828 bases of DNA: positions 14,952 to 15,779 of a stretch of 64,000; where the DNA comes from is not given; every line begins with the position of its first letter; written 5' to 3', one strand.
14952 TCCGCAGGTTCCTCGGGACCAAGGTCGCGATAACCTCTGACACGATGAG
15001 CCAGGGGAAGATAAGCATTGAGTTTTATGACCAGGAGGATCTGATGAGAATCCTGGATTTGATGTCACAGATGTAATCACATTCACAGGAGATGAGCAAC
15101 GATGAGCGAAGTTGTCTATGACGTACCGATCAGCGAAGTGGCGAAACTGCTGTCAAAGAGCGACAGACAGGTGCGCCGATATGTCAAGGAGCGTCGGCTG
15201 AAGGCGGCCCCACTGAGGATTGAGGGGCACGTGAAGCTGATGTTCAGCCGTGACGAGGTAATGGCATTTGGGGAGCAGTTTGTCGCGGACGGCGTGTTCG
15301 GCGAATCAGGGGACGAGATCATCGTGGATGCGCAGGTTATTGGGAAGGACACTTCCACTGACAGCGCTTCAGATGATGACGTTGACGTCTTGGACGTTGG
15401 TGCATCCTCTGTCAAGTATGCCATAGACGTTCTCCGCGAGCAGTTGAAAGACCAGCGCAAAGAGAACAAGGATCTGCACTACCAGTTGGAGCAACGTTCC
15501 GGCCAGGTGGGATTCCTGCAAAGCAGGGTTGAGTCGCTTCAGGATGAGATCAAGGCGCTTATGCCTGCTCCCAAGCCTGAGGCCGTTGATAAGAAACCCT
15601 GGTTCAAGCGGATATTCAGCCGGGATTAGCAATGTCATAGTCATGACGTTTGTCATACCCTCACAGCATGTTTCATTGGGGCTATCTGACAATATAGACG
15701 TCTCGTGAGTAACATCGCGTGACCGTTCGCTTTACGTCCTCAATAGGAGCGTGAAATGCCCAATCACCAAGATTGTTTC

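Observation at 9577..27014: Localized array of >=22 copies of (T).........(A) across 17 kb centred on the orphan parB / HTH-coiled-coil operon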

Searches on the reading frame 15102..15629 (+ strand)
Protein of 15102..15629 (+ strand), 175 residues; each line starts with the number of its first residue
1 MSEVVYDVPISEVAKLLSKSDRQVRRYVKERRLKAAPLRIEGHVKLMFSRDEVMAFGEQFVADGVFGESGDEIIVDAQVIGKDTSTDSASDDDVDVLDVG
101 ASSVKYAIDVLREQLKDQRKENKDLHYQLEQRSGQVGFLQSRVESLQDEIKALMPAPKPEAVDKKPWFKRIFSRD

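Call 7: search_protein_families(library=pfam, proteins=[window:15102-15629:+])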
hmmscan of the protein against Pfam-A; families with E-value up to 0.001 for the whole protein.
window:15102-15629:+ (175 aa): 1 family
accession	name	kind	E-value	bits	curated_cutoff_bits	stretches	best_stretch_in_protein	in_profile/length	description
PF12728.13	HTH_17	-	8.5e-07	29.6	27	1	10-56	4-46/51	Helix-turn-helix domain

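Call 8: search_protein_families(library=padloc, proteins=[window:15102-15629:+])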
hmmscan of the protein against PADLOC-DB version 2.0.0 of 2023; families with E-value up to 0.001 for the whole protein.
window:15102-15629:+ (175 aa): 1 family
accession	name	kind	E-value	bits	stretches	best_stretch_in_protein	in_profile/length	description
PDLC04133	mad1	-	9.1e-06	23.9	1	8-55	6-49/60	mads_1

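Call 13: find_homologous_proteins(query=window:15102-15629:+)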
Query window:15102-15629:+ (175 aa): 92 proteins with E <= 0.001 among 245 candidates.
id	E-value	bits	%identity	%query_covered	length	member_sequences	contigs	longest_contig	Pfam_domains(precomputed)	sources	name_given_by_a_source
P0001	2.3e-105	367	100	100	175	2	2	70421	PF12728.14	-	-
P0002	1.4e-70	254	69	100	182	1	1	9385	PF12728.14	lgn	-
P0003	1.2e-67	245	67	100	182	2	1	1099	-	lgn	-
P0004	5.1e-66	240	64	100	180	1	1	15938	PF12728.14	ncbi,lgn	-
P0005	5.7e-66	239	65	100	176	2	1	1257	PF12728.14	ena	-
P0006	7.5e-66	239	65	100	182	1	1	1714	-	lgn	-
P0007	2.5e-64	234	65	99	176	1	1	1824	PF12728.14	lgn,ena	-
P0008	4.9e-64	233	64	100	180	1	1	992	PF12728.14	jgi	jgi:hypothetical protein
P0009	3.7e-62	227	60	100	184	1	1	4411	-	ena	-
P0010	1.4e-61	225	62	99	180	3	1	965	-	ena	-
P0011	3.3e-60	221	59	100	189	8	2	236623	PF12728.14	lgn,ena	-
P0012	5.8e-60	220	60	97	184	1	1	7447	-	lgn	-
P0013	9.8e-60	219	59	100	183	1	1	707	-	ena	-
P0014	1.3e-58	216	60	99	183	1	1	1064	PF12728.14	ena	-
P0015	1.8e-58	215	60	99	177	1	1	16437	-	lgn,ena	-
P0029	2.3e-55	205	55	99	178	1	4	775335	PF12728.14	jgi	jgi:predicted RNase H-like nuclease (RuvC/YqgF family)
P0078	1.0e-46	177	53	97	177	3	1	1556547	PF12728.14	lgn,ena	-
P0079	2.5e-46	176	54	89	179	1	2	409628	-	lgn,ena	-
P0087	2.3e-40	156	49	98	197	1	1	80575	-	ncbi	ncbi:MAG: hypothetical protein ACYC27_17255 [Armatimonadota bacterium]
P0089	2.8e-33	133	43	98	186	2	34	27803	PF12728.14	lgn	-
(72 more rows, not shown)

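Call 16: find_related_loci(query=A1, collection=genome_contigs, flank=10000)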
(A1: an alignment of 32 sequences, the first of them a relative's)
Query A1 (175 aa) in genome_contigs; peptide patterns used: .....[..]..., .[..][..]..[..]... (x = any residue, [..] = any of these).
42 stretches matched a pattern; 9 encode a relative of the query (tblastn E <= 1e-3); 8 distinct loci.
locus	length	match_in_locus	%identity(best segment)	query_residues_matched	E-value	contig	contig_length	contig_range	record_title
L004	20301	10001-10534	56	1-174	4e-61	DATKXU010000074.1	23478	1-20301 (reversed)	MAG TPA_asm: Armatimonadota bacterium isolate SMAG_U14200 k141_2910767, whole genome shotgun sequence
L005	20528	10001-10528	56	1-175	3e-60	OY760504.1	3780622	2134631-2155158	MAG: Armatimonadota bacterium isolate be0b92b7-bbec-405b-9e81-a5dbe9f1ff7a genome assembly, chromosome: 1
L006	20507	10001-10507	58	1-168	2e-59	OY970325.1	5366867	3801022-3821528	MAG: uncultured Armatimonadetes bacterium isolate MFD05942.bin.1.84 genome assembly, chromosome: 1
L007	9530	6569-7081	55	1-174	1e-57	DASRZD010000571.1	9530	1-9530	MAG TPA_asm: Armatimonadota bacterium isolate SMAG_U14142 k141_2569408, whole genome shotgun sequence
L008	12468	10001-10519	51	1-173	2e-52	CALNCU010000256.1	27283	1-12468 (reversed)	MAG TPA_asm: uncultured Armatimonadetes bacterium isolate SRR1561993_bin.101_CONCOCT_v1.1_MAG genome assembly, contig: E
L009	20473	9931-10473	44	5-175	8e-43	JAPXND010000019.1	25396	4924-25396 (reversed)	MAG: Armatimonadota bacterium isolate binned_ad_5.80 NODE_1848_length_25396_cov_1.424433, whole genome shotgun sequence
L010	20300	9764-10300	56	1-173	1e-62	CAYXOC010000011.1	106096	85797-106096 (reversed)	MAG TPA_asm: uncultured bacterium isolate binchicken_co152_100 genome assembly, contig: NODE_212_length_106096_cov_15.43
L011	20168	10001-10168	36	110-165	3e-4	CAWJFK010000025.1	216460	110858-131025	MAG: uncultured Thermoplasmata archaeon isolate MFD09222.bin.2.161 genome assembly, contig: contig_77203, whole genome s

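Call 28: search_protein_families(library=pfam, proteins=[L005:2084-3409:+, L005:5269-6108:+, L005:6959-8551:+, L005:10909-12465:-, L005:12509-13567:-, L005:13973-15151:+, L005:15550-16677:+, L005:16705-17571:+, L008:7132-8721:+, L008:10743-12275:-])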
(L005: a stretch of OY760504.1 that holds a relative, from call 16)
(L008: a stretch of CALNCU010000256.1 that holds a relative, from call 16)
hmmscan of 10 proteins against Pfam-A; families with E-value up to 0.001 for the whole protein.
L005:2084-3409:+ (441 aa): 11 families
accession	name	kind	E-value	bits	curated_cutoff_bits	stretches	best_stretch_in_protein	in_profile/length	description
PF00881.29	Nitroreductase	-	1.2e-24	87.9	23.5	1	238-422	2-167/167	Nitroreductase family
PF14512.11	TM1586_NiRdase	-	1.6e-09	38.1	27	1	346-437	63-144/215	Putative TM nitroreductase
PF00037.32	Fer4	-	4.8e-09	36.1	21.1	2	193-210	7-24/24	4Fe-4S binding domain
PF12838.12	Fer4_7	-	6e-09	36.7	27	1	194-213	2-21/52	4Fe-4S dicluster domain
PF13237.11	Fer4_10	-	3.1e-08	33.9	25.5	1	191-209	6-26/53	4Fe-4S dicluster domain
PF12837.12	Fer4_6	-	7.1e-07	29.3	25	0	192-209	7-24/24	4Fe-4S binding domain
PF13187.11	Fer4_9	-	2.2e-06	28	27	1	161-209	1-52/52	4Fe-4S dicluster domain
PF12797.12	Fer4_2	-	7.1e-06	26.1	24.5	0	156-171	4-19/22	4Fe-4S binding domain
PF13484.11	Fer4_16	-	5.2e-05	24.4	30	0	194-212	2-20/66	4Fe-4S double cluster binding domain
PF13183.11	Fer4_8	-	5.6e-05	24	27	0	194-207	5-67/68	4Fe-4S dicluster domain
PF14697.11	Fer4_21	-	0.00021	21.8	35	0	191-211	5-25/59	4Fe-4S dicluster domain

L005:5269-6108:+ (279 aa): 10 families
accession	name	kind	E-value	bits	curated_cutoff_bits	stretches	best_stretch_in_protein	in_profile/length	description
PF08241.18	Methyltransf_11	-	3.2e-20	73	21.2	1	120-219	1-95/95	Methyltransferase domain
PF13649.12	Methyltransf_25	-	2.5e-19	70.2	27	1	120-215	2-97/97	Methyltransferase domain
PF13847.12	Methyltransf_31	-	1.3e-12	48.1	27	1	116-223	4-113/145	Methyltransferase domain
PF08242.18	Methyltransf_12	-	1.8e-12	48.3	30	1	120-217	1-98/98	Methyltransferase domain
PF01209.24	Ubie_methyltran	-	4.5e-09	36.4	20.1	1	89-219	19-151/233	ubiE/COQ5 methyltransferase family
PF13489.12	Methyltransf_23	-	7.9e-09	35.9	27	1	111-226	16-123/164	Methyltransferase domain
PF02353.26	CMAS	-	6.2e-07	29.4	27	1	107-221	54-166/273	Mycolic acid cyclopropane synthetase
PF05401.17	NodS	-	1.6e-06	28.5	24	1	116-221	44-146/201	Nodulation protein S (NodS)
PF05175.20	MTS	-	3.8e-05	23.8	23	1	108-174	24-92/170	Methyltransferase small domain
PF08003.17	Methyltransf_9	-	0.00041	19.8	23.8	1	108-221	108-219/315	Protein of unknown function (DUF1698)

L005:6959-8551:+ (530 aa): 5 families
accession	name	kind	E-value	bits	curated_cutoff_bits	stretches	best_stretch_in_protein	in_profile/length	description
PF00890.30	FAD_binding_2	-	1.2e-92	311.7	20.4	1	6-386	1-414/414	FAD binding domain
PF02910.25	Succ_DH_flav_C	-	2.4e-19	70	20.8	1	435-527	3-101/130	Fumarate reductase flavoprotein C-term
PF07992.20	Pyr_redox_2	-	1.7e-05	24.8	26.1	0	326-378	232-280/291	Pyridine nucleotide-disulphide oxidoreductase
PF01266.30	DAO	-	2.6e-05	24.4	27.9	1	6-98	1-80/353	FAD dependent oxidoreductase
PF01134.28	GIDA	-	0.001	18.7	22.1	0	7-206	2-158/391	Glucose inhibited division protein A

L005:10909-12465:- (518 aa): 1 family
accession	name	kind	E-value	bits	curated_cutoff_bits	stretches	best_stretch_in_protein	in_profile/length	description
PF00171.27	Aldedh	-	8.7e-05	21.7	23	0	204-350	150-294/461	Aldehyde dehydrogenase family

L005:12509-13567:- (352 aa): 1 family
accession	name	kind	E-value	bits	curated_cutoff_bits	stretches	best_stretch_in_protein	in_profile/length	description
PF00365.25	PFK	-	2.6e-104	348.9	30.9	1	34-308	2-277/277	Phosphofructokinase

L005:13973-15151:+ (392 aa): 1 family
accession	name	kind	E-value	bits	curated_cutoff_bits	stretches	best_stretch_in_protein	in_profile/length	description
PF02417.20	Chromate_transp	-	5.8e-73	244.8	28.6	2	225-386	2-164/166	Chromate transporter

L005:15550-16677:+ (375 aa): 1 family
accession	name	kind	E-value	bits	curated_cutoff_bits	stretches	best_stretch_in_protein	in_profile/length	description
PF01758.21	SBF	-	1.7e-60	204.4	24.3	1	69-264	1-189/191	Sodium Bile acid symporter family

L005:16705-17571:+ (288 aa): 15 families
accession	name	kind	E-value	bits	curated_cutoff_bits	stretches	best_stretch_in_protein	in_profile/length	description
PF13847.12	Methyltransf_31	-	1.7e-37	128.8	27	1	84-229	3-145/145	Methyltransferase domain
PF08241.18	Methyltransf_11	-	7.8e-24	84.6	21.2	1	89-187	1-94/95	Methyltransferase domain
PF13649.12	Methyltransf_25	-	1.2e-23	84.1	27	1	88-184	1-97/97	Methyltransferase domain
PF01209.24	Ubie_methyltran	-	2.9e-20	73.1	20.1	1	84-210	47-171/233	ubiE/COQ5 methyltransferase family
PF08242.18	Methyltransf_12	-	1.5e-13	51.7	30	1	89-186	1-98/98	Methyltransferase domain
PF13489.12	Methyltransf_23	-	3.7e-10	40.2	27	1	79-209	17-138/164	Methyltransferase domain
PF06325.19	PrmA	-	1.6e-09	38.2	22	1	83-196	160-266/296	Ribosomal protein L11 methyltransferase (PrmA)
PF05175.20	MTS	-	5.7e-08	33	23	1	85-188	32-138/170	Methyltransferase small domain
PF05148.21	Methyltransf_8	-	7.6e-08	32.9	27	1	140-192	109-160/219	Hypothetical methyltransferase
PF01135.25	PCMT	-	1e-07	32.4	20.3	1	74-144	63-133/210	Protein-L-isoaspartate(D-aspartate) O-methyltransferase (PCMT)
PF20922.3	Anamorsin_N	-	1.8e-07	31.5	27.1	1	143-201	41-101/163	Anamorsin, N-terminal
PF01170.24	UPF0020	-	6.7e-06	26.4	22.3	1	109-161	76-129/197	RMKL-like, methyltransferase domain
PF01728.25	FtsJ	-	9e-05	22.9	24.1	1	82-170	19-108/181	FtsJ-like methyltransferase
PF02527.21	GidB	-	0.00037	20.3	27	0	80-186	42-144/184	rRNA small subunit methyltransferase G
PF02353.26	CMAS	-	0.00057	19.7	27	1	80-198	58-174/273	Mycolic acid cyclopropane synthetase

L008:7132-8721:+ (529 aa): 4 families
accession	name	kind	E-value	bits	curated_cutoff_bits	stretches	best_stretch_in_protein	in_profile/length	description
PF00890.30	FAD_binding_2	-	9.3e-93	312.1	20.4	1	6-386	1-414/414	FAD binding domain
PF02910.25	Succ_DH_flav_C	-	6.1e-15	55.7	20.8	1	435-526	3-100/130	Fumarate reductase flavoprotein C-term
PF03486.20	HI0933_like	-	0.00017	21.6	50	0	181-370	145-219/244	HI0933-like protein Rossmann domain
PF01266.30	DAO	-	0.00025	21.1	27.9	1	6-129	1-122/353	FAD dependent oxidoreductase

L008:10743-12275:- (510 aa): 1 family
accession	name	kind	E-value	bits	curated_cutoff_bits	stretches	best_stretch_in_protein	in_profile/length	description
PF00171.27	Aldedh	-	1.1e-07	31.2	23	1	190-340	144-292/461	Aldehyde dehydrogenase family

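Call 35: search_solved_structures(query=A1, max_evalue=10, show_alignments=3)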
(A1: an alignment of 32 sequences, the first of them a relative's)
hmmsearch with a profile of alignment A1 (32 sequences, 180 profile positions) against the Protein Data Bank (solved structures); distinct sequences matched with E-value up to 10: 11.
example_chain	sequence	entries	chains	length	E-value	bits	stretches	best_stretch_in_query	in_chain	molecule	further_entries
3n4x_A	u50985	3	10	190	0.015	18.2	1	104-173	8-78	Monopolin complex subunit CSM1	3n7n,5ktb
1deb_A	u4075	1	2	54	0.07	16.1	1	112-156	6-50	ADENOMATOUS POLYPOSIS COLI PROTEIN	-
6z26_A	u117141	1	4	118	0.11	15.4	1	115-154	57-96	Spindle assembly abnormal protein 6 homolog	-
7muc_AF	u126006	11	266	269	0.12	15.3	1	95-172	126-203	DotF | IcmG (DotF)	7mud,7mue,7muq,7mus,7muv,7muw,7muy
6f1t_x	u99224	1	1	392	0.19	14.6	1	113-162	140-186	BICD family-like cargo adapter 1,BICD family-like cargo adapter 1,BICD family-like cargo a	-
9rgx_A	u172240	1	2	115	0.2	14.6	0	85-132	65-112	sc-apCC3-ACW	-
6f1t_X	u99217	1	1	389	0.26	14.2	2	113-163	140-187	BICD family-like cargo adapter 1,BICD family-like cargo adapter 1,BICD family-like cargo a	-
6znm_X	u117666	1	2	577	0.67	12.9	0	113-162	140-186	BICD family-like cargo adapter 1,BICD family-like cargo adapter 1,BICDR1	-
8ia3_A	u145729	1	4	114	1.7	11.5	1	96-136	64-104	Upstream stimulatory factor 2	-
8qox_B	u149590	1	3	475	1.9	11.4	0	97-156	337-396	Conserved membrane protein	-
4rzp_A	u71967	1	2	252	3.2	10.7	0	84-124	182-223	Engineered Protein OR366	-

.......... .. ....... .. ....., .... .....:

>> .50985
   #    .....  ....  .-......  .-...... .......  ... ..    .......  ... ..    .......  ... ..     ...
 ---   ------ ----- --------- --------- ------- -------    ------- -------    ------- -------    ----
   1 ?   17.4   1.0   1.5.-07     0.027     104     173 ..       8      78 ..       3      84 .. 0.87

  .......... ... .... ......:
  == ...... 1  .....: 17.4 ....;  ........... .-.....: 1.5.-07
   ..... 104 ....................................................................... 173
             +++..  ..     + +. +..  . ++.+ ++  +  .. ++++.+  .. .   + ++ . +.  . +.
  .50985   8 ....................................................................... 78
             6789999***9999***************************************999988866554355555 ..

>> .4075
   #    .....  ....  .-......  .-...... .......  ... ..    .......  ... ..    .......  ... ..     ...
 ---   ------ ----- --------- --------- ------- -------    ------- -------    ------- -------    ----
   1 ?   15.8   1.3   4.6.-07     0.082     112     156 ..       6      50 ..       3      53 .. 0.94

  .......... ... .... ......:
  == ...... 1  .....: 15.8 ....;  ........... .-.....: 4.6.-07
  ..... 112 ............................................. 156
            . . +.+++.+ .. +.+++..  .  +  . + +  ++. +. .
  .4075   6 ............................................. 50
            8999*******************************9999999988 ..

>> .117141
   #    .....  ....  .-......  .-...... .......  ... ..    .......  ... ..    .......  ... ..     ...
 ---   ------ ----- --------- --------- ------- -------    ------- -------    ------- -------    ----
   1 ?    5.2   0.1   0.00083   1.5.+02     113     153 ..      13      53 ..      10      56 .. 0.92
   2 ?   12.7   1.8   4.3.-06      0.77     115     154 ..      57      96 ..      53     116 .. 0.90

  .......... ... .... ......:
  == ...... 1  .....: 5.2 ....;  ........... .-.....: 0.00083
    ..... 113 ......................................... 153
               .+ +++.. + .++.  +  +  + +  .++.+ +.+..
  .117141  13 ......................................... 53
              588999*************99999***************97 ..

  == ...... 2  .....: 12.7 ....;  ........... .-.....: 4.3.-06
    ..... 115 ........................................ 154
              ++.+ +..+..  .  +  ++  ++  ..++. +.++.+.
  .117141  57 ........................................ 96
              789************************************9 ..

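Call 36: search_protein_families(library=pfam, alignment_id=A1, max_evalue=1)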
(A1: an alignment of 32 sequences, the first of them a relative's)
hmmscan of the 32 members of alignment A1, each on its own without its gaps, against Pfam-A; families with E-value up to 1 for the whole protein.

A. member 1, P0001 (175 aa): 12 families
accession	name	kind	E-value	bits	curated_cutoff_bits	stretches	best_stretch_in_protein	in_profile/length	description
PF12728.13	HTH_17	-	8.5e-07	29.6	27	1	10-56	4-46/51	Helix-turn-helix domain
PF17082.10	Spc29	-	0.012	15.8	31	1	95-153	108-165/245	Spindle Pole Component 29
PF09486.15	HrpB7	-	0.013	16.4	29.7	1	109-161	18-70/157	Bacterial type III secretion protein (HrpB7)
PF00376.29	MerR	-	0.018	15.3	28.2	1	10-37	2-28/38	MerR family regulatory protein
PF06810.17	Phage_scaffold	-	0.023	15.1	35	1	106-153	27-75/170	Phage capsid assembly scaffolding protein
PF06785.16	UPF0242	-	0.037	14.5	33.5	1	112-154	149-191/194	Uncharacterised protein family (UPF0242) N-terminus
PF01071.24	GARS_A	-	0.051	13.8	27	1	32-92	42-102/194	Phosphoribosylglycinamide synthetase, ATP-grasp (A) domain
PF25762.1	HAUS1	-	0.06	13.6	40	1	107-156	143-192/236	HAUS augmin-like complex subunit 1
PF13384.12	HTH_23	-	0.1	12.9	24.6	1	8-30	18-40/50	Homeodomain-like domain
PF05531.17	NPV_P10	-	0.11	13.5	29.8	1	104-151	16-66/75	Nucleopolyhedrovirus P10 protein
PF14077.11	WD40_alt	-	0.15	12.4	25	0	133-153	10-30/48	Alternative WD40 repeat motif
PF18504.6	Csm1_N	-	0.2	12.5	26.3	0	120-152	27-59/70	Csm1 N-terminal domain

B. families by the number of members that match (of 32 scanned): 113 families (the first 25 are shown)
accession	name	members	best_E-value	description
PF12728.13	HTH_17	31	1.6e-08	Helix-turn-helix domain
PF14916.11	CCDC92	25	0.0044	Coiled-coil domain of unknown function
PF00376.29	MerR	24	0.00023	MerR family regulatory protein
PF05531.17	NPV_P10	22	0.0042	Nucleopolyhedrovirus P10 protein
PF06785.16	UPF0242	21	0.0001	Uncharacterised protein family (UPF0242) N-terminus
PF18504.6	Csm1_N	20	0.0012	Csm1 N-terminal domain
PF01166.23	TSC22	19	0.00052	TSC-22/dip/bun family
PF13411.12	MerR_1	18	0.00014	MerR HTH family regulatory protein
PF13384.12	HTH_23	18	0.0017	Homeodomain-like domain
PF21037.2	CCDC138_cc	18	0.0033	Coiled-coil-domain-containing protein 138, coiled-coil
PF06810.17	Phage_scaffold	17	0.00058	Phage capsid assembly scaffolding protein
PF13551.12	HTH_29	15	0.00071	Winged helix-turn helix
PF06005.17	ZapB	15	0.0021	Cell division protein ZapB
PF16523.10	betaPIX_CC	10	0.015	betaPIX coiled coil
PF18595.6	Nuf2_DHR10-like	10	0.016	Nuf2, DHR10-like domain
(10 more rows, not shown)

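Call 39: find_encoding_contigs(protein=P0078, flank=10000, max_places=1)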
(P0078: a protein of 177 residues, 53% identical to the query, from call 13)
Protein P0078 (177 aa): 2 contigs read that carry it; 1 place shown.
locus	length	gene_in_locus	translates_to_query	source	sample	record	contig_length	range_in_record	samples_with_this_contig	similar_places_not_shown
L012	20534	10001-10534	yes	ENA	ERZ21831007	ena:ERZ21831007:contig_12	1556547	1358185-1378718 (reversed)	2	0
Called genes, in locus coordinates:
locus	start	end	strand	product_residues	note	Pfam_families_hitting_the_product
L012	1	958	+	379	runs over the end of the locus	PF02388:FemAB, PF13480:Acetyltransf_6, PF02388:FemAB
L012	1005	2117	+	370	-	PF01168:Ala_racemase_N, PF00842:Ala_racemase_C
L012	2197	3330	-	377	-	PF01594:AI-2E_transport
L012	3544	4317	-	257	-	PF04542:Sigma70_r2, PF04539:Sigma70_r3, PF08281:Sigma70_r4_2, PF04545:Sigma70_r4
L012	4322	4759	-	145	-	PF13581:HATPase_c_2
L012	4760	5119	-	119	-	PF01740:STAS, PF13466:STAS_2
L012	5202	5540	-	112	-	-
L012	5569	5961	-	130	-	-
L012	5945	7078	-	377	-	PF02540:NAD_synthase (faint), PF02568:ThiI (faint), PF03054:tRNA_Me_trans, PF06508:QueC (faint), PF20259:tRNA_Me_trans_M, PF20258:tRNA_Me_trans_C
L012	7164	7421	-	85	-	-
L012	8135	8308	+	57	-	-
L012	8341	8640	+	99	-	PF04316:FlgM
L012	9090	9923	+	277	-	PF02195:ParB_N, PF17762:HTH_ParB, PF23552:ParB_C (faint)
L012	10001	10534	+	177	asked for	PF12728:HTH_17 (weak)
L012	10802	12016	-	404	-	PF01128:IspD, PF02348:CTP_transf_3 (weak), PF12804:NTP_transf_3, PF02542:YgbB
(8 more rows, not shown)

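Call 41: find_encoding_contigs(protein=P0029, flank=10000, max_places=1)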
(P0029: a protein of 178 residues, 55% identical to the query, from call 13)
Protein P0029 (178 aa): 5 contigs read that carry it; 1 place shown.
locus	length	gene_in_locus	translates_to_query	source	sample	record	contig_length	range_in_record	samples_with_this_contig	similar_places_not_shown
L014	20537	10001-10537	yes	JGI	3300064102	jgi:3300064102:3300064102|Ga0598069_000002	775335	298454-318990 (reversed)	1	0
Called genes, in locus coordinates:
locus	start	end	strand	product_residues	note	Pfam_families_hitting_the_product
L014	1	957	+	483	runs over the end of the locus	PF01554:MatE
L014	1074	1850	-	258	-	PF07963:N_methyl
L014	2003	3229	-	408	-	-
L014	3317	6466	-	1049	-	PF17132:Glyco_hydro_106 (faint)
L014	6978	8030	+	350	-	PF14415:DUF4424 (faint), PF07833:Cu_amine_oxidN1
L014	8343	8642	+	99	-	PF04316:FlgM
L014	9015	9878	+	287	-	PF02195:ParB_N, PF17762:HTH_ParB, PF23552:ParB_C (weak)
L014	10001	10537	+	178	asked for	PF12728:HTH_17 (weak)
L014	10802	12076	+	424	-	-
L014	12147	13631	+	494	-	PF13483:Lactamase_B_3, PF12706:Lactamase_B_2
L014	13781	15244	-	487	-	PF02449:Glyco_hydro_42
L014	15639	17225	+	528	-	PF00389:2-Hacid_dh, PF02826:2-Hacid_dh_C, PF19304:PGDH_inter, PF22629:ACT_AHAS_ss (faint), PF01842:ACT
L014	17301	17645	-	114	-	PF12732:YtxH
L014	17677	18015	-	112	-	-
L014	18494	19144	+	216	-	-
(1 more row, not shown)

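Call 44: predict_structure(alignment_id=A1)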
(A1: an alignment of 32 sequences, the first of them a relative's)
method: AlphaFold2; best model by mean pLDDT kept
length: 175 residues; sequences in the alignment: 32
mean_pLDDT: 78.0   pTM: 0.37
mean pLDDT of the five models: 78.0, 77.2, 77.1, 77.0, 76.5
residues with pLDDT >= 90: 78; 70-90: 50; 50-70: 14; < 50: 33
segments of 3 or more residues with pLDDT < 50: 67-98
pLDDT, mean of each block of 10 residues (from residue 1): 83 90 87 88 93 86 55 40 38 47 85 96 94 93 97 87 70 69
secondary structure, 60 per line:
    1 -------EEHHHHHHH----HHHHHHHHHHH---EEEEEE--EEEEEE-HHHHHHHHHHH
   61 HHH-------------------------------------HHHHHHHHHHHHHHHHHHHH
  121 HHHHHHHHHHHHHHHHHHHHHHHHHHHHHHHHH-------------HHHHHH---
elements in order: H10-16 H21-31 E35-40 E43-48 H50-63 H101-153 H167-172
